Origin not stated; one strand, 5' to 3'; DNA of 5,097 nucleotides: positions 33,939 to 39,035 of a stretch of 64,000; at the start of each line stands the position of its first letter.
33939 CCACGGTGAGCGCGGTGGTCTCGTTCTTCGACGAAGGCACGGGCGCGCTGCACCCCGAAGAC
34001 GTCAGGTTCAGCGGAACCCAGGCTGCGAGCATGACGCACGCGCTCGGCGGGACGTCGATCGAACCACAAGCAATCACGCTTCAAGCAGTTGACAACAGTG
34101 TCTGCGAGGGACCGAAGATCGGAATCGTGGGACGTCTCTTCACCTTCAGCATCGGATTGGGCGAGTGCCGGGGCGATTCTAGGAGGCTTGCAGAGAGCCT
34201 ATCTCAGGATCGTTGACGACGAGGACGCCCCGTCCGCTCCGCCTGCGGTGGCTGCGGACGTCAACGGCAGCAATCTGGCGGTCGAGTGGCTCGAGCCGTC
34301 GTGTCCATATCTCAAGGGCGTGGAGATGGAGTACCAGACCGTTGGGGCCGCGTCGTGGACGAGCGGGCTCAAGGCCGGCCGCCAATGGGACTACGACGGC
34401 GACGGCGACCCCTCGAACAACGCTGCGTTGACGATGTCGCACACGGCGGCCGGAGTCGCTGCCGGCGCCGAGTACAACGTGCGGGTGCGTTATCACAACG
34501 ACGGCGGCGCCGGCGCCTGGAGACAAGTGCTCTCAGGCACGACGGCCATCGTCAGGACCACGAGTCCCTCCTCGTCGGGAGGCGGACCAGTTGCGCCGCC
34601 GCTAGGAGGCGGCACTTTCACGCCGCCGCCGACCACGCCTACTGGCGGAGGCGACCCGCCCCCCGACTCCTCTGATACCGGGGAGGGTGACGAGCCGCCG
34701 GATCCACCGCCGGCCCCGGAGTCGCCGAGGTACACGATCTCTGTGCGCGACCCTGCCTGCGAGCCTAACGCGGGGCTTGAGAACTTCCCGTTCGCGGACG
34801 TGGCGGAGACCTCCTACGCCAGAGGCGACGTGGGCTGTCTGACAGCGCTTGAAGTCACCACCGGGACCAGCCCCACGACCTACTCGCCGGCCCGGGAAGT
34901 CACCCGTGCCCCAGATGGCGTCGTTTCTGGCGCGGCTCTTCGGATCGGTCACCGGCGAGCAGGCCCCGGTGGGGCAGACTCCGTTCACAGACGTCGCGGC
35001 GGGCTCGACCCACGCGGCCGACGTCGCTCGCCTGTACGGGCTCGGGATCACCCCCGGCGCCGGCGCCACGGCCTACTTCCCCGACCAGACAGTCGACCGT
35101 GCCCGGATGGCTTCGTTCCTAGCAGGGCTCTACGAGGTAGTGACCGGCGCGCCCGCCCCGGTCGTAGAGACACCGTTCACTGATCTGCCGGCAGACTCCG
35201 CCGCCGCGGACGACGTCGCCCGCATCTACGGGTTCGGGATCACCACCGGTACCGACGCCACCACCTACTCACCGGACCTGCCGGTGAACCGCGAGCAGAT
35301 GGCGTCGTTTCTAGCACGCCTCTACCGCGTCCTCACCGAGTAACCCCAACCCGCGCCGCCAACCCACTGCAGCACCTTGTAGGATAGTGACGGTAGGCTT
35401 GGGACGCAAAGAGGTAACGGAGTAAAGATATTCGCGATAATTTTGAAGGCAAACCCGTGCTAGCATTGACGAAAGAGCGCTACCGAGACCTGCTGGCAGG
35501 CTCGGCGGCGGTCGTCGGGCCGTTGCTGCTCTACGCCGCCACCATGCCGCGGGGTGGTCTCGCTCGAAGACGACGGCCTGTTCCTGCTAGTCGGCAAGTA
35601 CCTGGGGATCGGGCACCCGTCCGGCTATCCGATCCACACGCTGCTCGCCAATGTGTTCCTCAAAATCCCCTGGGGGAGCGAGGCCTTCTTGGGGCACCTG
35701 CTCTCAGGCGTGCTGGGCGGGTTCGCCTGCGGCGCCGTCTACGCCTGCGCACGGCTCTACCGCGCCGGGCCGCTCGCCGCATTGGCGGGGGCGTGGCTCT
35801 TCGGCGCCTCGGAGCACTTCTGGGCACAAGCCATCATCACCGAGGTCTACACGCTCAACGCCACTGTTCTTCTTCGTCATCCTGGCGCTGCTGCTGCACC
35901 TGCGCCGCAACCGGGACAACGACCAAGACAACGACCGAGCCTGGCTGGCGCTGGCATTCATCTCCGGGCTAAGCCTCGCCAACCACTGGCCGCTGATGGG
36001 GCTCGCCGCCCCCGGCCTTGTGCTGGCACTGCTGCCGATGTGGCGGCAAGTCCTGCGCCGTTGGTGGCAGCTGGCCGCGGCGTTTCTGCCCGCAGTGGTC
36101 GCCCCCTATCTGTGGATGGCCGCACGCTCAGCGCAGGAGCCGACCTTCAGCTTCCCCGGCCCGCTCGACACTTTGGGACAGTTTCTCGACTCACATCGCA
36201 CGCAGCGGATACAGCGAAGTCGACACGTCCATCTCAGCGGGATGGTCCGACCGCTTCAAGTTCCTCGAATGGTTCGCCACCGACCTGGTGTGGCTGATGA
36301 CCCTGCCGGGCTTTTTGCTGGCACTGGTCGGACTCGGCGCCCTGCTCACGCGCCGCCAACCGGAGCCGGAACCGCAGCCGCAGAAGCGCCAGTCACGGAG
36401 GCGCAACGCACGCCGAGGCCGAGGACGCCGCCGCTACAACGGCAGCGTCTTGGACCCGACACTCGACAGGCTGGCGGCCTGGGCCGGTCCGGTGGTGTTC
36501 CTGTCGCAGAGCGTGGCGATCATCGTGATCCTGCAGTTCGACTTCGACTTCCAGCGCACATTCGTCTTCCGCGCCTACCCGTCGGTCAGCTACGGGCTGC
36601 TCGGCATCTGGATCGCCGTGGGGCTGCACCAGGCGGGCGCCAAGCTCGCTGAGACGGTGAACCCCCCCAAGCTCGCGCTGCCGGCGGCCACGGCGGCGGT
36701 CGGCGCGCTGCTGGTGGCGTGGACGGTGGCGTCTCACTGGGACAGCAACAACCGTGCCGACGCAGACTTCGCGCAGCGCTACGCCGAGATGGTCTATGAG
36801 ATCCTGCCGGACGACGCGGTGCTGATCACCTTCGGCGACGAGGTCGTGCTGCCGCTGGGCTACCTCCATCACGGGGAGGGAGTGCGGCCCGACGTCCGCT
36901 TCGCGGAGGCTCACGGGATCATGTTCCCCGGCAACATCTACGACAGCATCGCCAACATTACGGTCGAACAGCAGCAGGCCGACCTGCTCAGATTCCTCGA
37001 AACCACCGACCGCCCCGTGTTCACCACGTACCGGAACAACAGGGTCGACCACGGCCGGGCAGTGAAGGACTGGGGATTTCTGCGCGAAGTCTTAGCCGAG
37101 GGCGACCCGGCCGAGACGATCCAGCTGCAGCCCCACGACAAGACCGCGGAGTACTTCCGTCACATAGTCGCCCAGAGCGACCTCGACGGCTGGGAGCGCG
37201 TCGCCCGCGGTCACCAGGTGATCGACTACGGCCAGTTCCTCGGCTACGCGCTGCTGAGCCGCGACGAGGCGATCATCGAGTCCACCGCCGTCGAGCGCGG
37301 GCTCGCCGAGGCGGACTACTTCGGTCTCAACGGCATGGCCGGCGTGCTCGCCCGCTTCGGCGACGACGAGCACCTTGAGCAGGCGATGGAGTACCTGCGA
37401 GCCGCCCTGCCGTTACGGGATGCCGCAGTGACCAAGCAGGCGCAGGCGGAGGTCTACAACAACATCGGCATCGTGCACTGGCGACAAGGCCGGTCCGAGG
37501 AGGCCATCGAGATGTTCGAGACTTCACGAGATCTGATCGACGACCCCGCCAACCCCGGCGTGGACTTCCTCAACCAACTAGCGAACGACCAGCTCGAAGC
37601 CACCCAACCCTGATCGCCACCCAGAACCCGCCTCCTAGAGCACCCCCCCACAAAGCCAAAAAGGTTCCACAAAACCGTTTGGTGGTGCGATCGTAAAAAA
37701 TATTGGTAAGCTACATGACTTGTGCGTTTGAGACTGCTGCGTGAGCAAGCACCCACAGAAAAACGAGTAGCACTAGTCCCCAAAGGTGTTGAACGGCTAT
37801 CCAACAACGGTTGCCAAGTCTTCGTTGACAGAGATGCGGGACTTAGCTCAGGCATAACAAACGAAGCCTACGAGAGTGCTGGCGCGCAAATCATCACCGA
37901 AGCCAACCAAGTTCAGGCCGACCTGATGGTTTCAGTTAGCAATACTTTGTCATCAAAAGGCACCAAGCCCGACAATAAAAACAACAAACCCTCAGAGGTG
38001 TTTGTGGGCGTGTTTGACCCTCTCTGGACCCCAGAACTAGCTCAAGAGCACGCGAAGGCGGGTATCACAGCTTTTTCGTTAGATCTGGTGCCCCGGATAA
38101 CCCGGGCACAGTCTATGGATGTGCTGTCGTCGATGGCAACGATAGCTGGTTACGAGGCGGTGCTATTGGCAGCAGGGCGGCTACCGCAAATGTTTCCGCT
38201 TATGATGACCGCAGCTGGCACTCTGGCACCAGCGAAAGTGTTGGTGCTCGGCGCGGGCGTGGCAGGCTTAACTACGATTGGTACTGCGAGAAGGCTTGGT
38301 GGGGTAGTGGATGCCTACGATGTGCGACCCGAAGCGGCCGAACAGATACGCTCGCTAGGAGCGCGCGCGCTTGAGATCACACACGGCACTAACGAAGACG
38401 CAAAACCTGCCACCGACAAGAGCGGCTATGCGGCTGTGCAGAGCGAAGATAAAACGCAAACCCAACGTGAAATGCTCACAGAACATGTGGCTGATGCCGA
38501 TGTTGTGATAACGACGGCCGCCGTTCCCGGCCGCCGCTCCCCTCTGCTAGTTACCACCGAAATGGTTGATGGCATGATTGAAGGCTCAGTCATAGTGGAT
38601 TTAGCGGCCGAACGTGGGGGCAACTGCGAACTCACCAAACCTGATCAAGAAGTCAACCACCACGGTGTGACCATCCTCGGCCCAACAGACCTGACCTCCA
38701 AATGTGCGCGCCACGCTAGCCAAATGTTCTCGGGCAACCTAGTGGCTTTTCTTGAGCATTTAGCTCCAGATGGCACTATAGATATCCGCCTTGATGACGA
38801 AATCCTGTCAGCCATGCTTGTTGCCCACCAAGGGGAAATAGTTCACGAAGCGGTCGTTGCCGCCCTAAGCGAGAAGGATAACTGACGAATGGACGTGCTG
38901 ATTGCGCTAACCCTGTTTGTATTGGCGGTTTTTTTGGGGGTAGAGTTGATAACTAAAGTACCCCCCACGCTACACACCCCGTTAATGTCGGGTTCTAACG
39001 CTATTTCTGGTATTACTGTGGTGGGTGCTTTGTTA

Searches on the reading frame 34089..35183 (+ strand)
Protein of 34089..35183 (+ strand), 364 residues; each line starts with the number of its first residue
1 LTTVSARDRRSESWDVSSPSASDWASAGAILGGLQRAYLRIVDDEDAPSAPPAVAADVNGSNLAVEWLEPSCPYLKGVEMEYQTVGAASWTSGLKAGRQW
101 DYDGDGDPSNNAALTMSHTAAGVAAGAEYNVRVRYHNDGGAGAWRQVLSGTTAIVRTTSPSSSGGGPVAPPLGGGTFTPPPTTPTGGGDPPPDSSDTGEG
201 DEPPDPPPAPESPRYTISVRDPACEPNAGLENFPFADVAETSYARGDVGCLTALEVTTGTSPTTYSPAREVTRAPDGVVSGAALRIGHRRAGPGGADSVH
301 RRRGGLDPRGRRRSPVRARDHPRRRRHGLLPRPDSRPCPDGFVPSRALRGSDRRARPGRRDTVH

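Call 87: search_protein_families(library=pfam, max_evalue=0.00001, proteins=[window:34089-35183:+])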
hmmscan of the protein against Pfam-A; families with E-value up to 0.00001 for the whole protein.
window:34089-35183:+ (364 aa): 1 family
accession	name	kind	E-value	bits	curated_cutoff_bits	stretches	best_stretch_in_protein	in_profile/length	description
PF00041.27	fn3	-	7.9e-06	26.4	25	0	50-150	2-83/84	Fibronectin type III domain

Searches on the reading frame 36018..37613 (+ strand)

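Call 87: search_protein_families(library=pfam, max_evalue=0.00001, proteins=[window:36018-37613:+])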
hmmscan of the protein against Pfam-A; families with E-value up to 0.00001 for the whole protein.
window:36018-37613:+ (531 aa): 1 family
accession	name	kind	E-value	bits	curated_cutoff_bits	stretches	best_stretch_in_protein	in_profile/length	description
PF13424.12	TPR_12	-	7.2e-08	33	30.1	1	439-506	8-74/77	Tetratricopeptide repeat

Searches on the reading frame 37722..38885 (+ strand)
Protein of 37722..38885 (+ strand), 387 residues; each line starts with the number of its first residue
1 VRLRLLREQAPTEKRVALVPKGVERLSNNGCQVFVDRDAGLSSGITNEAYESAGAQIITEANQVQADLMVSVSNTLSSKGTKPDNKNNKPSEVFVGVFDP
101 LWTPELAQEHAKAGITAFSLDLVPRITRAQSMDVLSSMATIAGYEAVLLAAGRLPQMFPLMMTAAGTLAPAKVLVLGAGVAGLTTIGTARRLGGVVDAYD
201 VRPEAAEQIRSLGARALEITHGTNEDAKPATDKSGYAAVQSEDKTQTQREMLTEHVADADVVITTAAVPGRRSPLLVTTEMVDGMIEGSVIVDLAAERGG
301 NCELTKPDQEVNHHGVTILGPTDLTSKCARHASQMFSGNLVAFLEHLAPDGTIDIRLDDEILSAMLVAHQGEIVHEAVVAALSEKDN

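Call 87: search_protein_families(library=pfam, max_evalue=0.00001, proteins=[window:37722-38885:+])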
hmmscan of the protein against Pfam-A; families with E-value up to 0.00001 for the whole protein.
window:37722-38885:+ (387 aa): 2 families
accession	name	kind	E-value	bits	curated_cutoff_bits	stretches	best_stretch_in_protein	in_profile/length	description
PF01262.27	AlaDh_PNT_C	-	1.9e-62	210.9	23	1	146-376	1-214/214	Alanine dehydrogenase/PNT, C-terminal domain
PF05222.21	AlaDh_PNT_N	-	7.5e-33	114.1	30.4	1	6-142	3-136/136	Alanine dehydrogenase/PNT, N-terminal domain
